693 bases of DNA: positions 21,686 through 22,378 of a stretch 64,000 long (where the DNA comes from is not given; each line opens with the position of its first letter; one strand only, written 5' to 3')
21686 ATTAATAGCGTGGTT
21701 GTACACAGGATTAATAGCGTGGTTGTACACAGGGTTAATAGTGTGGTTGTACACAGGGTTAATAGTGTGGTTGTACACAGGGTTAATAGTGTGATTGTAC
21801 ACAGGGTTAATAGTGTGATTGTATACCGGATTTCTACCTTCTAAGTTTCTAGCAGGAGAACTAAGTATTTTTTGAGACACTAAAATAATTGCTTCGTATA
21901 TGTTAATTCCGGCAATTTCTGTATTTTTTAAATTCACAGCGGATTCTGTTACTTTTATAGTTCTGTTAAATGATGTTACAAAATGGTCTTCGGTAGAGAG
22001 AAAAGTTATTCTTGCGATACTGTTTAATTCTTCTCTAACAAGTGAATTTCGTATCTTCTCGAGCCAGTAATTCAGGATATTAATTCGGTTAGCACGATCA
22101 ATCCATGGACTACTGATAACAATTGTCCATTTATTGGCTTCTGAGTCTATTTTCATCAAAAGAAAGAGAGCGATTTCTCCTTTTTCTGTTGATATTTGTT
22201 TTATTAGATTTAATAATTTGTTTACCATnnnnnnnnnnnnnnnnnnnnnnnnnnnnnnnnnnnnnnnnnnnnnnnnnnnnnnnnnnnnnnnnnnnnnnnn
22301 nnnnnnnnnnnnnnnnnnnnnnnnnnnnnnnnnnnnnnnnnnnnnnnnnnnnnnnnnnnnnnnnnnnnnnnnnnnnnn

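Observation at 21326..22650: HEPN protein coupled to a 13x octapeptide-repeat protein in a tRNA-flanked pocket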

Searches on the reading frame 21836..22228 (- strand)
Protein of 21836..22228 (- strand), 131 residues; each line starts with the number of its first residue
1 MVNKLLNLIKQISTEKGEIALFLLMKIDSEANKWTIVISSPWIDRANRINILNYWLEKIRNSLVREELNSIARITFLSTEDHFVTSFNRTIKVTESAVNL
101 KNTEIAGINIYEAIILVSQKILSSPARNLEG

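Call 12: find_homologous_proteins(query=window:21836-22228:-, max_evalue=0.01)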
Query seq(131 aa): 12 candidates shared short words with the query, none scored E <= 0.01.

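Call 33: find_homologous_proteins(query=A1, max_evalue=0.001)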
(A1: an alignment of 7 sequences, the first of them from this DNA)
Query A1 (7 sequences) (131 aa, profile of the alignment): 112 proteins with E <= 0.001 among 885 candidates.
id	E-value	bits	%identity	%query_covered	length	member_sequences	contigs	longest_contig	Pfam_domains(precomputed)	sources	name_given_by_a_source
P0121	1.0e-54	202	38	95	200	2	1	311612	-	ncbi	ncbi:MAG: hypothetical protein WC734_03540, partial [Patescibacteria group bacterium]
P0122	4.9e-45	171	30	92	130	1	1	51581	-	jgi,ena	-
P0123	4.9e-42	161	45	92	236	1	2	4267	-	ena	-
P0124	1.5e-41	159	28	91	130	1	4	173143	-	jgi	jgi:hypothetical protein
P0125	1.9e-41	159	29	92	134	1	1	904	-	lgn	-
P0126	2.3e-41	159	31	91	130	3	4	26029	-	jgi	jgi:hypothetical protein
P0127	2.9e-41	158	30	93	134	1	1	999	-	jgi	jgi:hypothetical protein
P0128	6.7e-41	157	31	98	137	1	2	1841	-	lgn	-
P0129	8.5e-41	157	30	98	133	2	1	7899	-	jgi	-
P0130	1.4e-40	156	28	91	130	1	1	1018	-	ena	-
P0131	1.5e-40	156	27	92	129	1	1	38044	-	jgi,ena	jgi:hypothetical protein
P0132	2.0e-40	156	32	91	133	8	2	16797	-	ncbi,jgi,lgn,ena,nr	ncbi:MAG TPA: hypothetical protein EYP59_20310 [Thiotrichaceae bacterium]|nr:hypothetical protein [T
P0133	2.0e-40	156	30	92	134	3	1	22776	-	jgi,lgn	jgi:hypothetical protein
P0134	3.1e-40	155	30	95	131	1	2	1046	-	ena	-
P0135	3.5e-40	155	33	91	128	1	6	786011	-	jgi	jgi:hypothetical protein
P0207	4.2e-22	96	24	91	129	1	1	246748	-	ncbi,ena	-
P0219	1.9e-20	91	19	89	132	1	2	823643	-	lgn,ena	-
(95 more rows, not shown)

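Call 36: search_solved_structures(query=A2, max_evalue=10)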
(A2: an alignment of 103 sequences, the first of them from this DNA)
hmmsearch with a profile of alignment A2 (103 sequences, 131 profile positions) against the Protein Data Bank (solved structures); distinct sequences matched with E-value up to 10: 0.

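Call 37: search_protein_families(library=pfam, alignment_id=A2, max_evalue=1)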
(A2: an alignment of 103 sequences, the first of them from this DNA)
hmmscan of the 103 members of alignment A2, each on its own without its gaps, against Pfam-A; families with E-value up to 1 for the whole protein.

A. member 1, seq(131 aa): 0 families

B. families by the number of members that match (of 103 scanned): 19 families
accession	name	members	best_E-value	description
PF22092.2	T26-6p_Ig-like_dom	10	0.0033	T26-6p, immunoglobulin-like domain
PF18513.6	Pro_sub2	4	0.0034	Prodomain subtilisin 2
PF11769.13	DUF3313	4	0.15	Protein of unknown function (DUF3313)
PF25795.1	TPR_XPO7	3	0.013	Exportin-7-like, TPR repeats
PF07928.17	Vps54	3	0.036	Vps54-like protein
PF23606.1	HEAT_ULK4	3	0.042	Serine/threonine-protein kinase ULK4-like, HEAT repeats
PF05368.20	NmrA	2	0.012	NmrA-like family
PF21931.2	ABM-like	2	0.15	ABM-like domain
PF16320.10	Ribosomal_L12_N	2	0.17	Ribosomal protein L7/L12 dimerisation domain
PF21026.2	SLFN_GTPase-like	2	0.23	Schlafen, GTPase-like domain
PF03990.20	DUF348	1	0.0015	G5-linked-Ubiquitin-like domain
PF06632.17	XRCC4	1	0.028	XRCC4 N-terminal domain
PF19666.4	DUF6169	1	0.067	Family of unknown function (DUF6169)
PF23592.1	Cadherin_CELSR2_9th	1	0.076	CELSR2-like, ninth cadherin domain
PF19798.5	Sulfotransfer_5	1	0.077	Sulfotransferase domain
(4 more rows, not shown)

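Call 41: predict_structure(alignment_id=A2)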
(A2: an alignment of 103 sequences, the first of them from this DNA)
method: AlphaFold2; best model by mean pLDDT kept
length: 131 residues; sequences in the alignment: 103
mean_pLDDT: 89.0   pTM: 0.82
mean pLDDT of the five models: 89.0, 87.9, 87.0, 86.5, 83.2
residues with pLDDT >= 90: 98; 70-90: 24; 50-70: 1; < 50: 8
segments of 3 or more residues with pLDDT < 50: 124-131
pLDDT, mean of each block of 10 residues (from residue 1): 94 94 90 93 93 95 95 95 93 88 87 93 52 34
secondary structure, 60 per line:
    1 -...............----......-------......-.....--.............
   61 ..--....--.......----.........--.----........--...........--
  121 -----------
elements in order: H2-16 E21-26 E34-39 H41-45 H48-62 H65-68 E71-77 H82-90 E98-105 E108-118

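Call 44: fold_search(model_id=the predicted structure, library=pdb)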
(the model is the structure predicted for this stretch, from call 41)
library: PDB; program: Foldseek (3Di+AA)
matches with E <= 10: 596; with E <= 0.001: 0
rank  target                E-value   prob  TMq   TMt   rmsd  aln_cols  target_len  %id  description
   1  7ae2_B                2.0e-02  0.63  0.28  0.26   7.5       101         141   13  Crystal structure of HEPN(H107A-Y109F) toxin in complex with MNT antitoxin (released 2020-12-30)
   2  7ae9_E                2.1e-02  0.72  0.30  0.28   6.7        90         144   12  Crystal structure of mono-AMPylated HEPN(R46E) toxin in complex with MNT antitoxin (released 2020-12-30)
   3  7ae9_F                2.2e-02  0.82  0.35  0.34   5.4        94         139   10  Crystal structure of mono-AMPylated HEPN(R46E) toxin in complex with MNT antitoxin (released 2020-12-30)
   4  4x5k_A                3.5e-02  0.18  0.20  0.18  12.6       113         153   17  Human NAA50 complex with coenzyme A and an acetylated peptide (released 2015-12-16)
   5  2ob0_C                4.2e-02  0.16  0.22  0.19  17.4       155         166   15  Human MAK3 homolog in complex with Acetyl-CoA (released 2006-12-26)
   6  6rwx_A                4.5e-02  0.35  0.30  0.23  10.5       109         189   20  Periplasmic inner membrane ring of the Shigella type 3 secretion system (released 2020-02-12)
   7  8axn_C                4.5e-02  0.33  0.28  0.21  10.6       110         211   20  Inner membrane ring and secretin N0 N1 domains of the type 3 secretion system of Shigella flexneri (released 2023-03-01)
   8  8axn_A                5.5e-02  0.30  0.28  0.20  10.6       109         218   20  Inner membrane ring and secretin N0 N1 domains of the type 3 secretion system of Shigella flexneri (released 2023-03-01)
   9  7ae9_G                6.2e-02  0.72  0.37  0.34   5.0        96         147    7  Crystal structure of mono-AMPylated HEPN(R46E) toxin in complex with MNT antitoxin (released 2020-12-30)
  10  4pug_B                8.0e-02  0.66  0.33  0.44   4.8        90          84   14  BolA1 from Arabidopsis thaliana (released 2014-07-23)
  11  1ib8                  8.6e-02  0.28  0.34  0.28  14.6       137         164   11  SOLUTION STRUCTURE AND FUNCTION OF A CONSERVED PROTEIN SP14.3 ENCODED BY AN ESSENTIAL STREPTOCOCCUS PNEUMONIAE GENE (released 2002-03-27)
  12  7afi_X                9.1e-02  0.44  0.38  0.35   8.4       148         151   12  Bacterial 30S ribosomal subunit assembly complex state C (body domain) (released 2021-07-07)
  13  2psw_A                1.0e-01  0.11  0.20  0.18  11.3       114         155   15  Human MAK3 homolog in complex with CoA (released 2007-06-05)
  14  6wf5_A                1.0e-01  0.10  0.20  0.17  17.7       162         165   13  Crystal structure of human Naa50 in complex with a truncated cofactor derived inhibitor (compound 2) (released 2020-07-01)
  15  7ae9_H                1.2e-01  0.41  0.33  0.32   5.6        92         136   11  Crystal structure of mono-AMPylated HEPN(R46E) toxin in complex with MNT antitoxin (released 2020-12-30)
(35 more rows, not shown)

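Call 73: search_protein_families(library=padloc, alignment_id=A2, max_evalue=0.01)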
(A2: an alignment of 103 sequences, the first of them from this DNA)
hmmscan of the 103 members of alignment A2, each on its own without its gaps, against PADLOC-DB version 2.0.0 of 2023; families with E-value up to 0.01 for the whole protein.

A. member 1, seq(131 aa): 0 families

B. families by the number of members that match (of 103 scanned): 0 families

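Call 89: find_encoding_contigs(protein=P0207, flank=2500, max_places=2)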
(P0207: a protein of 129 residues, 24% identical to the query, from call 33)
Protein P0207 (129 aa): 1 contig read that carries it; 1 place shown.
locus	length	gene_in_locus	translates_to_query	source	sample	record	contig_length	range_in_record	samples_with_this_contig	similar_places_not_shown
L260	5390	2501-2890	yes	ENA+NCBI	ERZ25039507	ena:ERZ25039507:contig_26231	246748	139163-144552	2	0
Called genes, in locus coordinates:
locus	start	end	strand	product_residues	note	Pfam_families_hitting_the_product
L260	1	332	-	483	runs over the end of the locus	PF00291:PALP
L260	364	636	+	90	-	-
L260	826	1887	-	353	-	PF01156:IU_nuc_hydro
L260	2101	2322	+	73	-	-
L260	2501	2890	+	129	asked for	-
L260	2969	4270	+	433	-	PF13231:PMT_2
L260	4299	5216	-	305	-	PF00288:GHMP_kinases_N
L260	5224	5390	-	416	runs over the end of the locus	PF00291:PALP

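Call 90: find_encoding_contigs(protein=P0219, flank=2500, max_places=2)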
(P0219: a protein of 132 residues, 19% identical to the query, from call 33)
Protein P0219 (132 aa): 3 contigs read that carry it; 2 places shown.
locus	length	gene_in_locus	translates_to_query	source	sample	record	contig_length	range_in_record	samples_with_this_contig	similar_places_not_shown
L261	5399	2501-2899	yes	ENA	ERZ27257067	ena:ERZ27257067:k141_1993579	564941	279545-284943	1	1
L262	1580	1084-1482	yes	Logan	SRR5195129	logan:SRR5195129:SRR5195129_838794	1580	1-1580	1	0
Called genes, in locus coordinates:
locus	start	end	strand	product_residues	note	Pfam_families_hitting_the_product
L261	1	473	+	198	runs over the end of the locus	-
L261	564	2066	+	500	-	PF00171:Aldedh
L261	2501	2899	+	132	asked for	-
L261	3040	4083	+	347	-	PF01628:HrcA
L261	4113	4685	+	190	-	PF01025:GrpE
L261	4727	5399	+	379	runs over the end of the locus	PF00226:DnaJ, PF01556:DnaJ_C, PF15777:Anti-TRAP (faint), PF00684:DnaJ_CXXCXGXG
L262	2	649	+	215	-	?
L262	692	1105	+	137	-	-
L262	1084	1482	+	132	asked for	-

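Call 91: find_encoding_contigs(protein=P0135, flank=2500, max_places=2)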
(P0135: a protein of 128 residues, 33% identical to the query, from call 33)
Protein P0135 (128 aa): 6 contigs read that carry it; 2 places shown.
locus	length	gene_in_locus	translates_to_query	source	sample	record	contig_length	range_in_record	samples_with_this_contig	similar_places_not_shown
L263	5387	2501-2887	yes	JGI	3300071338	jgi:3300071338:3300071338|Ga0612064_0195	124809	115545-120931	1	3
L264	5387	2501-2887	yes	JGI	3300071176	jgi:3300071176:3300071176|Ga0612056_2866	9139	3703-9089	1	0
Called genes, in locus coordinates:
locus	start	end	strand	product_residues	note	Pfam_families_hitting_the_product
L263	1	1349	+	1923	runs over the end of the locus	PF01551:Peptidase_M23, PF00395:SLH (faint)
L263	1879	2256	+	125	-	-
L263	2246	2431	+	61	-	-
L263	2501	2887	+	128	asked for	-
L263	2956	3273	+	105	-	PF14076:DUF4258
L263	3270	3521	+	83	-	PF15731:MqsA_antitoxin (weak)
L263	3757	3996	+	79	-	-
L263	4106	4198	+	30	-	-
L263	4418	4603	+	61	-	-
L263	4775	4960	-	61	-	-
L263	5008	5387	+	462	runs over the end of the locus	PF00560:LRR_1 (faint), PF13855:LRR_8 (faint), PF12799:LRR_4, PF03160:Calx-beta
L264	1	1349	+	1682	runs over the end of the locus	?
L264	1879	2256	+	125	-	-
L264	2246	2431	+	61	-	-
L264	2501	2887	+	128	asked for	-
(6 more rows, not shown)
